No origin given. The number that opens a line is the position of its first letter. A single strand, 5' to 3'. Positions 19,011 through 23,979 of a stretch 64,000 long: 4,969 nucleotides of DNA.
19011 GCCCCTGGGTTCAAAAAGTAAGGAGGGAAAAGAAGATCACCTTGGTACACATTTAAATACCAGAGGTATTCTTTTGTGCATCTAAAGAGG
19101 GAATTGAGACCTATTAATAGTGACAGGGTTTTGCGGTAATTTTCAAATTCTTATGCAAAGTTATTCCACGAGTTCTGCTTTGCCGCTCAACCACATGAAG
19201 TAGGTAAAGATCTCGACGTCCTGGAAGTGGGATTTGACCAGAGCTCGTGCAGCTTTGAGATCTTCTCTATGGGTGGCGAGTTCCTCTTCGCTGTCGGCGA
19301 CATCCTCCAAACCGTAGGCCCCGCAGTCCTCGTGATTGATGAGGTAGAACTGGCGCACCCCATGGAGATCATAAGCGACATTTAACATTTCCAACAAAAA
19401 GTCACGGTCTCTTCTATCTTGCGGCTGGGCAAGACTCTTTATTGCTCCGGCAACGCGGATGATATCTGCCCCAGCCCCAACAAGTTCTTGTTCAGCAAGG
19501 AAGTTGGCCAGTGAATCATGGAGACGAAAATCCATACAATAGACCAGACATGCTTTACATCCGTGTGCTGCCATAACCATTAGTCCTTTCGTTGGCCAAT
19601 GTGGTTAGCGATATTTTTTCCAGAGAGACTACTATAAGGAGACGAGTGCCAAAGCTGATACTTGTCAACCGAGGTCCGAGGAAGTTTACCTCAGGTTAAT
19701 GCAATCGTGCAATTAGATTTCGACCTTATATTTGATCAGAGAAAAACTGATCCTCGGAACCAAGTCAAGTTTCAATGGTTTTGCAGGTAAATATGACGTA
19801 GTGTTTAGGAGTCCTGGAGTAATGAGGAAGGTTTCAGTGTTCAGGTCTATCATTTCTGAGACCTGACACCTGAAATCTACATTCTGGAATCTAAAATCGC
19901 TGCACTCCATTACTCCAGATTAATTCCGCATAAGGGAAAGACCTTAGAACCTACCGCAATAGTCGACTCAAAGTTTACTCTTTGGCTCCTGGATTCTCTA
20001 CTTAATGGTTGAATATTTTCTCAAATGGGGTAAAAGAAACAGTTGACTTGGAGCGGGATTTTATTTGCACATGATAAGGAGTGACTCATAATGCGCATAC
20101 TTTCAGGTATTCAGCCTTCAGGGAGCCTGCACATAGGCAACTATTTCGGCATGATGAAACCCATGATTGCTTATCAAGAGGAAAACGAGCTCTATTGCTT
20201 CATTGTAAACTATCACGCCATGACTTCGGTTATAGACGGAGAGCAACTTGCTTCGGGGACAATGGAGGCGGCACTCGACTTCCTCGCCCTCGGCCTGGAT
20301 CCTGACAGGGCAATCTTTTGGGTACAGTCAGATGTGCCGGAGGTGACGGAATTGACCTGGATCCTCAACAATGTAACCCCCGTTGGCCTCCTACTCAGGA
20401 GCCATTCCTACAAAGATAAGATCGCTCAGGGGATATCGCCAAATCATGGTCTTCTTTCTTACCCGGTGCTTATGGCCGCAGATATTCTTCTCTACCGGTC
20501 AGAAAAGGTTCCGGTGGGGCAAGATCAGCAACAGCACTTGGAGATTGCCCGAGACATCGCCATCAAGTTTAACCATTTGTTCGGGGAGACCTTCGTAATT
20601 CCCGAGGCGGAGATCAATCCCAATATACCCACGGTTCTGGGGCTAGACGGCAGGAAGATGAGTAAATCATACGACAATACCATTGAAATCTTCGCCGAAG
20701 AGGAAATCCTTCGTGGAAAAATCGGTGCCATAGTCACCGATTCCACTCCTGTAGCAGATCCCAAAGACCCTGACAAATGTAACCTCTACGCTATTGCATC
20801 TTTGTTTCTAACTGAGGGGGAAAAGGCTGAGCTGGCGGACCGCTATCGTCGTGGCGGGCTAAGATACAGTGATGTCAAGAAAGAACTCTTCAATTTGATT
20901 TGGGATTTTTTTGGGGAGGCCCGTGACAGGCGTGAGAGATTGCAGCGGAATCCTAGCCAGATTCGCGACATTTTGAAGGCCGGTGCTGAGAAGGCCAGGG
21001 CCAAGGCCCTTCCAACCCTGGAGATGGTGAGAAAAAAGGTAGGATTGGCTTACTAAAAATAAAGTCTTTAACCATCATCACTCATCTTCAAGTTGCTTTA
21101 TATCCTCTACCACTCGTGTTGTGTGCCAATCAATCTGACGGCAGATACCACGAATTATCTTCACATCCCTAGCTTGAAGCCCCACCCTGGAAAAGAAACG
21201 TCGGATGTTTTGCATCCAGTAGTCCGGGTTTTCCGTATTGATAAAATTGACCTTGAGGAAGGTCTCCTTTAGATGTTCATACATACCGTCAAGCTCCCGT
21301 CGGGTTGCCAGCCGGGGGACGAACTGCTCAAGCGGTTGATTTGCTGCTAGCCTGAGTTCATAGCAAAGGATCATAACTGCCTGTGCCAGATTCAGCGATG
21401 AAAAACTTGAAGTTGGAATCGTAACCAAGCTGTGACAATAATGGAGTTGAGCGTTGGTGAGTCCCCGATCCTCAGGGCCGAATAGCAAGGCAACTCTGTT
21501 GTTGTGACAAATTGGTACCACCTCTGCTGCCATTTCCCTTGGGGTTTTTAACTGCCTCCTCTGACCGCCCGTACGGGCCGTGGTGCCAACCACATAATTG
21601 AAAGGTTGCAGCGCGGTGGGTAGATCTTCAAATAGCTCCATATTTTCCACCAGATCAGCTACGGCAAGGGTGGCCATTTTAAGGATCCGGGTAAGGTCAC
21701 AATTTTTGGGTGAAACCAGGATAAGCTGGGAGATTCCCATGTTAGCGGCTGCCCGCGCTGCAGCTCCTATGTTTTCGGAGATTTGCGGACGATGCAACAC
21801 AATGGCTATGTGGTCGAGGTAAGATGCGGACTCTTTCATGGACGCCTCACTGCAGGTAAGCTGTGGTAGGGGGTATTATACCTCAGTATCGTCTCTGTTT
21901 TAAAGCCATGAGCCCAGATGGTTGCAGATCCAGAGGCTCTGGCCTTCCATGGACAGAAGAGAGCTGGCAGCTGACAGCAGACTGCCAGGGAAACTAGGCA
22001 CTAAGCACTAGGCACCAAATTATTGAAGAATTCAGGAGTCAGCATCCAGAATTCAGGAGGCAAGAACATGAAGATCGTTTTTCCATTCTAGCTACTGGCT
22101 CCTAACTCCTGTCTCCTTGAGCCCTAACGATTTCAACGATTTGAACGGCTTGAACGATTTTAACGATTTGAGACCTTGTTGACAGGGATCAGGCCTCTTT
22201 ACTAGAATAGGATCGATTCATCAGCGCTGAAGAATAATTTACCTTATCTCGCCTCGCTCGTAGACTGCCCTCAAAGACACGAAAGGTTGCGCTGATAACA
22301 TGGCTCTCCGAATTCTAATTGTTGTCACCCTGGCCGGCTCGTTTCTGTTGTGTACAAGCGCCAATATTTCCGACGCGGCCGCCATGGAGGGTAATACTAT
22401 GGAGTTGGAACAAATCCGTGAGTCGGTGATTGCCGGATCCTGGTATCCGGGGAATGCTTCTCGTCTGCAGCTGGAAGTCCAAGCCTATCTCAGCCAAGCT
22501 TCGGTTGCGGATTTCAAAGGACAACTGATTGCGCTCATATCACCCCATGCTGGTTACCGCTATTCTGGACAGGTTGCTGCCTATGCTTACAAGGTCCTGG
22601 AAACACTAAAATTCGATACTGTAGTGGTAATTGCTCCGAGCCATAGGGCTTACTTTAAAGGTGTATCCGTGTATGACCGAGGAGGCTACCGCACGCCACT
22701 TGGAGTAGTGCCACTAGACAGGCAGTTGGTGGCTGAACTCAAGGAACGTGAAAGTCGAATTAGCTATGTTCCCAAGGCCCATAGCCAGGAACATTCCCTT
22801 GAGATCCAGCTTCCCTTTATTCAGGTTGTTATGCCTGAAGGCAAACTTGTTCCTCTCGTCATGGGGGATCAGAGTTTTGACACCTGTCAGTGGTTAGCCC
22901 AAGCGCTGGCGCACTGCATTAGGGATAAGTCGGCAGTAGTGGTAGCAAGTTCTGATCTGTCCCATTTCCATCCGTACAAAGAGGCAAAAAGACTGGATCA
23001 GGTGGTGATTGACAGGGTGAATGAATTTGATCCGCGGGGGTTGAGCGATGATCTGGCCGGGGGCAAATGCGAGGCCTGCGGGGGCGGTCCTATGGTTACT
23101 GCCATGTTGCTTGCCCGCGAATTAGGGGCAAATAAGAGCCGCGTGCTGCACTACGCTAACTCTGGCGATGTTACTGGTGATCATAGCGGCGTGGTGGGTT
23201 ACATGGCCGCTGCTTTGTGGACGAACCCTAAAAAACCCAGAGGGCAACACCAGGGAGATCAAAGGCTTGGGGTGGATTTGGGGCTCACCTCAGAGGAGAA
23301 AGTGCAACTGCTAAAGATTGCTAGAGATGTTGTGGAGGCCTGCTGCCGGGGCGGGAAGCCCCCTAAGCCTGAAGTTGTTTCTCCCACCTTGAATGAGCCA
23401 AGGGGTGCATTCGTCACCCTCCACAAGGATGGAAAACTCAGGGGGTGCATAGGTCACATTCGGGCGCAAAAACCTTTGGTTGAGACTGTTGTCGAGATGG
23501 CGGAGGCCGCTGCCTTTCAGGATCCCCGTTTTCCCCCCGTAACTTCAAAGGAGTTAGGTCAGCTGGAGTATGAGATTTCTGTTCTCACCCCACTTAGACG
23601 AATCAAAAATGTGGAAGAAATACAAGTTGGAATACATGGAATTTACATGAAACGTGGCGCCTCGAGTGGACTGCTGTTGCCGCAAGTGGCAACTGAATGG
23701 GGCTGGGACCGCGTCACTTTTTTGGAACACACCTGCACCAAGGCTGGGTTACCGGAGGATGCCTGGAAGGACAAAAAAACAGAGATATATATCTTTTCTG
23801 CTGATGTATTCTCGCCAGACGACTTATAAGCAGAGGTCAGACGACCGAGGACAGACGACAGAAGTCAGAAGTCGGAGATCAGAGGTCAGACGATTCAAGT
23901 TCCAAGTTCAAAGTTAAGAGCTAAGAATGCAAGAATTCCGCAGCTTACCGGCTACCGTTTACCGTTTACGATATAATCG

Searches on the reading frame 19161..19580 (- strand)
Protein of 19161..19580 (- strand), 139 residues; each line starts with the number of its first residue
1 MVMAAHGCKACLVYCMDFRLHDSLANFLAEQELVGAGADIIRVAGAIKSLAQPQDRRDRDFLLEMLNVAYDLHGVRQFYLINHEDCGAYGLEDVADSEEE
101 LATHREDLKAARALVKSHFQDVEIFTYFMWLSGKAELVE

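Call 52: search_protein_families(library=pfam, proteins=[window:19161-19580:-], max_evalue=0.00001)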
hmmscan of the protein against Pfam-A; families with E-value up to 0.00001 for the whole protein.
window:19161-19580:- (139 aa): 1 family
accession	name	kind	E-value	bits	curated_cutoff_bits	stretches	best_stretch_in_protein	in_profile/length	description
PF20393.3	Pro_CA_2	-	2.7e-14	53.9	30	1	7-138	3-124/125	Putative carbonic anhydrase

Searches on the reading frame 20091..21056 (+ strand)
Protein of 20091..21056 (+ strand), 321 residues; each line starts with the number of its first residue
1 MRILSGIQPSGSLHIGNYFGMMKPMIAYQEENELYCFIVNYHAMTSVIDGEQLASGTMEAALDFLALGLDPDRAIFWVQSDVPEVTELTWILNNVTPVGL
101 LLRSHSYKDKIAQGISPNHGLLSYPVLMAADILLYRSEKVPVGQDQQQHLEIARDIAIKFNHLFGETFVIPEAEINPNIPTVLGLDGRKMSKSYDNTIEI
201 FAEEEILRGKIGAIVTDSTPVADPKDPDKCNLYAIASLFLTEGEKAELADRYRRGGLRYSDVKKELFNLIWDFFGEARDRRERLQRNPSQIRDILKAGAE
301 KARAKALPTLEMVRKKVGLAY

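Call 52: search_protein_families(library=pfam, proteins=[window:20091-21056:+], max_evalue=0.00001)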
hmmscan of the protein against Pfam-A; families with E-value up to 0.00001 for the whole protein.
window:20091-21056:+ (321 aa): 1 family
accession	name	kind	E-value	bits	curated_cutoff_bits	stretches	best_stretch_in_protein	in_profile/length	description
PF00579.31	tRNA-synt_1b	-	6.2e-53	180.5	21.1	1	1-274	6-291/292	tRNA synthetases class I (W and Y)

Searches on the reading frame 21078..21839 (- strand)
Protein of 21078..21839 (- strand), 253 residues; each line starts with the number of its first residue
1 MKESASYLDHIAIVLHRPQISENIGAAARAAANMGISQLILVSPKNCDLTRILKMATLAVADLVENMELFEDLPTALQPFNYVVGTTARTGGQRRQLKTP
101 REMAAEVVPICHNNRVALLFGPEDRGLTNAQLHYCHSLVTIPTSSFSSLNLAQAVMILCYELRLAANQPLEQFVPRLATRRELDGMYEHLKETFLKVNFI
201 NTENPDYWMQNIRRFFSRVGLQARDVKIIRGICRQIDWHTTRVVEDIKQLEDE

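Call 52: search_protein_families(library=pfam, proteins=[window:21078-21839:-], max_evalue=0.00001)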
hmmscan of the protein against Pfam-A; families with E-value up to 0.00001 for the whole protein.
window:21078-21839:- (253 aa): 1 family
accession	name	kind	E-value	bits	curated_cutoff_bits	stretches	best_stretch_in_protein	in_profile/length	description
PF00588.24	SpoU_methylase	-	3.7e-26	92.4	29.7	1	11-160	2-142/142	SpoU rRNA Methylase family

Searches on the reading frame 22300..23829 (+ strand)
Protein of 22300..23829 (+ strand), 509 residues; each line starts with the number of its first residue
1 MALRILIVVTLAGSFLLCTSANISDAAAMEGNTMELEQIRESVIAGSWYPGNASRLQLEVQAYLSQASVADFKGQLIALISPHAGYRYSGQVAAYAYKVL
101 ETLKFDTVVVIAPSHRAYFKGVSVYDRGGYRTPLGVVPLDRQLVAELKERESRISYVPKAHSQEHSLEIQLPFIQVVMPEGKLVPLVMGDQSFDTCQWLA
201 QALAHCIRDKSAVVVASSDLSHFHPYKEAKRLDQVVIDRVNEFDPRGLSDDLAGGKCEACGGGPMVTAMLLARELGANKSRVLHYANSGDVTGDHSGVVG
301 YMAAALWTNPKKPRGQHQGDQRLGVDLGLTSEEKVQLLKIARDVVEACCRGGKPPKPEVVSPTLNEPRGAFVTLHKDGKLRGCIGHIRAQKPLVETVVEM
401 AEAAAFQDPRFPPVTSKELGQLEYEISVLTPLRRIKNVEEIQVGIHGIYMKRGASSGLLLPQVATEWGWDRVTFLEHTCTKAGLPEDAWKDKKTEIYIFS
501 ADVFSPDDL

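Call 52: search_protein_families(library=pfam, proteins=[window:22300-23829:+], max_evalue=0.00001)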
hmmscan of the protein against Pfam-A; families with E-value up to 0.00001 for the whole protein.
window:22300-23829:+ (509 aa): 2 families
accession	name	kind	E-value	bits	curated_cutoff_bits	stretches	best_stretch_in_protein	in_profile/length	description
PF01875.22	Memo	-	3.3e-67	227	27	1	43-304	3-268/269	Memo-like protein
PF01871.22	AMMECR1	-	1.5e-60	203.9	25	1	338-504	1-168/168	AMMECR1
